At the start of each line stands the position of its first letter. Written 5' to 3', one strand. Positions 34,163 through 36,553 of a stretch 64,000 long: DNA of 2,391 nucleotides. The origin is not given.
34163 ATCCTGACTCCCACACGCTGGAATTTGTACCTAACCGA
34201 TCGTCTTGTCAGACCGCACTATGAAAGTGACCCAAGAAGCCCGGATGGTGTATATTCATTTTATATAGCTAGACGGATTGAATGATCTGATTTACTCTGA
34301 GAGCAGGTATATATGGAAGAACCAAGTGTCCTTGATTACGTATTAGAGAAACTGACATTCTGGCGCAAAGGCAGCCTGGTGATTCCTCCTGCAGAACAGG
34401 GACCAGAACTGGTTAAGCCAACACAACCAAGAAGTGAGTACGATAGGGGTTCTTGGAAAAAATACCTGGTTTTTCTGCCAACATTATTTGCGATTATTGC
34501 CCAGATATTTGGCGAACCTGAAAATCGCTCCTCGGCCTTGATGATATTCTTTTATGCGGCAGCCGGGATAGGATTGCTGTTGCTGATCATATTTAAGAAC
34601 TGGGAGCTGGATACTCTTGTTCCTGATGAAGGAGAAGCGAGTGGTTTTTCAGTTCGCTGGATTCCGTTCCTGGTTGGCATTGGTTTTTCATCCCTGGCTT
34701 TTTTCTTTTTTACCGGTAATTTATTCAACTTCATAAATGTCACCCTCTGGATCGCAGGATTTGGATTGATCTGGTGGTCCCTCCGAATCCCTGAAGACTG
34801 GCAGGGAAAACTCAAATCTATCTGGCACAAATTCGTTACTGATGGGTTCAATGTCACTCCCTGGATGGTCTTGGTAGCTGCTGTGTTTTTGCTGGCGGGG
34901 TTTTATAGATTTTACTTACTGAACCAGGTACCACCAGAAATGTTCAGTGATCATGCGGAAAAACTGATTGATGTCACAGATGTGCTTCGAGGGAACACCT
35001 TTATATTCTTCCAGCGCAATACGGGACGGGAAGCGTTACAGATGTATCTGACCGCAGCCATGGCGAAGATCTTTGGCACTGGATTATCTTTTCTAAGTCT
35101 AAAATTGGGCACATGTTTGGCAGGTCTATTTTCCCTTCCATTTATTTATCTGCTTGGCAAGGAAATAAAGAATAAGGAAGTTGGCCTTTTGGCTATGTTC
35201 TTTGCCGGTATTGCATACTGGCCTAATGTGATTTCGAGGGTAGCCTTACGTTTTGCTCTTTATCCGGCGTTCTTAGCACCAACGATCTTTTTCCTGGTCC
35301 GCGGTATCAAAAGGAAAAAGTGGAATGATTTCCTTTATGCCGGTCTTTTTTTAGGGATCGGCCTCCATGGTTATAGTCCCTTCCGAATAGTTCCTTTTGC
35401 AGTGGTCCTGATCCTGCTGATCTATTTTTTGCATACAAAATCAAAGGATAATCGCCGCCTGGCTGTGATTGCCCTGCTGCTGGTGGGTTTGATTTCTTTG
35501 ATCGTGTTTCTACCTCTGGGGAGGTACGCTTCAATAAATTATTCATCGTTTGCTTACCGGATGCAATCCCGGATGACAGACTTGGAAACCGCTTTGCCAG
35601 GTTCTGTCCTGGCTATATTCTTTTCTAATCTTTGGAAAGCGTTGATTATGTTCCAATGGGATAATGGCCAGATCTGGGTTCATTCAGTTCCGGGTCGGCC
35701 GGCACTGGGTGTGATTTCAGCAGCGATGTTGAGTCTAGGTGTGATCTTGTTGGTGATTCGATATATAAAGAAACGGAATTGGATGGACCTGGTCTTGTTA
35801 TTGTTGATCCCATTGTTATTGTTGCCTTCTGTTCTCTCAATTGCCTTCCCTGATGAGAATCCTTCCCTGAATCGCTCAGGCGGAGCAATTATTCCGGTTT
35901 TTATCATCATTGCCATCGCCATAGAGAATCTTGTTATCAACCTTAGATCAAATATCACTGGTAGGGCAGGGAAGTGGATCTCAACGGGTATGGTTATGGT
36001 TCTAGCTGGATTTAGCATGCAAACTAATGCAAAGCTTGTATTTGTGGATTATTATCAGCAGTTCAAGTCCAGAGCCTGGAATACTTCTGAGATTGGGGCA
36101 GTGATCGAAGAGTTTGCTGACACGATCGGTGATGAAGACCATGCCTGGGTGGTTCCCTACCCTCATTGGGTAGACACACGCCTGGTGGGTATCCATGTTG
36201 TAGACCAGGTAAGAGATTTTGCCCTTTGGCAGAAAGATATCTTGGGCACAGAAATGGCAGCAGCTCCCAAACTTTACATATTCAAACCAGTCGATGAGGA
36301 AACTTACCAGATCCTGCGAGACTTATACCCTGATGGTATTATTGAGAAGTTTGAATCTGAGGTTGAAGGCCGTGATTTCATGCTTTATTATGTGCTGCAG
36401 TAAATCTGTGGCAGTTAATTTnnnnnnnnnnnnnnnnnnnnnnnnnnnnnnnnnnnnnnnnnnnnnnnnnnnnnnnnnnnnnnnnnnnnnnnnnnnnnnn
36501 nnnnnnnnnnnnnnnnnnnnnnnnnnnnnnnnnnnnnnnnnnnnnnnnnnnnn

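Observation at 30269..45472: Eight-gene envelope-glycan module dominated by four giant polytopic GT-C-like / 'Chlor_Arch_YYY' proteins of unknown function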

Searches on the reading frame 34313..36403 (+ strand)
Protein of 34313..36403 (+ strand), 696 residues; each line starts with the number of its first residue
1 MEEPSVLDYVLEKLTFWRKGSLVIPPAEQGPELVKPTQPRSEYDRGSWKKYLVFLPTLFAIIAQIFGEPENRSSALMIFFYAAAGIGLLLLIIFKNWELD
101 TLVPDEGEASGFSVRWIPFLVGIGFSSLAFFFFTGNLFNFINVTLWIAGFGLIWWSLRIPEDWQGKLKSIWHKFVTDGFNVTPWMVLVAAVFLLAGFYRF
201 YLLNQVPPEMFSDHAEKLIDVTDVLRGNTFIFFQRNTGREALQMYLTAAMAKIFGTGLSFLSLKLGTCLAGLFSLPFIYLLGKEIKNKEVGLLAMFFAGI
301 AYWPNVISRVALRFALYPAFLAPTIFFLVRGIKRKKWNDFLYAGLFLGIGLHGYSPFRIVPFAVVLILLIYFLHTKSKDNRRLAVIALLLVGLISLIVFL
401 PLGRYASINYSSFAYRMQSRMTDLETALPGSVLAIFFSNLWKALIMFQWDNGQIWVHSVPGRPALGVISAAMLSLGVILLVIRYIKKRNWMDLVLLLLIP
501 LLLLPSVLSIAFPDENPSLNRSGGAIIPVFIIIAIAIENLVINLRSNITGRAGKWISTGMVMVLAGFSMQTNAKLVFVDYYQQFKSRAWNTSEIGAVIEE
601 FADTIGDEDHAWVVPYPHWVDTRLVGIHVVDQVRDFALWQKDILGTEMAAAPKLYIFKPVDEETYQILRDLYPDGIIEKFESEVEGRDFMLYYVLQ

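Call 4: search_protein_families(library=pfam, proteins=[window:34313-36403:+], max_evalue=0.01)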
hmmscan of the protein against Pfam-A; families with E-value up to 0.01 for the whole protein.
window:34313-36403:+ (696 aa): 1 family
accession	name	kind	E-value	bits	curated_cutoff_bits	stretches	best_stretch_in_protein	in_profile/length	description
PF13231.12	PMT_2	-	6.1e-13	49.7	26.1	1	244-401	7-156/160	Dolichyl-phosphate-mannose-protein mannosyltransferase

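Call 5: search_protein_families(library=ncbifam, proteins=[window:34313-36403:+], max_evalue=0.01)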
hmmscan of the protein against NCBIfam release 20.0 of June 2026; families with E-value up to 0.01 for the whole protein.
window:34313-36403:+ (696 aa): 0 families

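Call 9: search_solved_structures(query=window:34313-36403:+, max_evalue=10)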
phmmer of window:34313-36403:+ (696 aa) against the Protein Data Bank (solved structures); distinct sequences matched with E-value up to 10: 0.
